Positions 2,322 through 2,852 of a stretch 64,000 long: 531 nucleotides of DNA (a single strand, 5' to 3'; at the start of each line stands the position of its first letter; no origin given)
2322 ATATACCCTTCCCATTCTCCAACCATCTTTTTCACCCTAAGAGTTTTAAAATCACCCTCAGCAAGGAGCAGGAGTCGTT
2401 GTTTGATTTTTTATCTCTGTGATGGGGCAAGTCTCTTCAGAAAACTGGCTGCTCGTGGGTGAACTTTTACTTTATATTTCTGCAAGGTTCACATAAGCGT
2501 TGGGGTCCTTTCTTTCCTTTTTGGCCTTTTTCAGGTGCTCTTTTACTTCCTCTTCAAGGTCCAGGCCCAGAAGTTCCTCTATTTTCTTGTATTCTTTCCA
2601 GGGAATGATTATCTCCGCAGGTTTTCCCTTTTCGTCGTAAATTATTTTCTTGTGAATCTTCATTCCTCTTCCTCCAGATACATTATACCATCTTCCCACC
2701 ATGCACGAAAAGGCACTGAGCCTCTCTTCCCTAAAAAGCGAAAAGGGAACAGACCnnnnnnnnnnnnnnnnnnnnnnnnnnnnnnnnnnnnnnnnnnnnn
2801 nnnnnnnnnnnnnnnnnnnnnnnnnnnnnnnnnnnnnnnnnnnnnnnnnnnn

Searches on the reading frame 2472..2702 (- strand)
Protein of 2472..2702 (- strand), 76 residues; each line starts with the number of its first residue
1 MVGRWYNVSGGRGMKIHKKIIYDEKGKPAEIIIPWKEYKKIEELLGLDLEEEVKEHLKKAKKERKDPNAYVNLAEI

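Call 49: search_protein_families(library=pfam, max_evalue=0.01, proteins=[window:2472-2702:-])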
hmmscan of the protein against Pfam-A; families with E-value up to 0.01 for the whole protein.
window:2472-2702:- (76 aa): 2 families
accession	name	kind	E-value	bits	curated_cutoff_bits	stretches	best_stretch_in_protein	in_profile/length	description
PF18506.7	RelB-like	-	2.8e-07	30.7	27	1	15-45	1-31/62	RelB Antitoxin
PF02829.19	3H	-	0.0058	17.3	25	1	19-67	15-63/97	3H domain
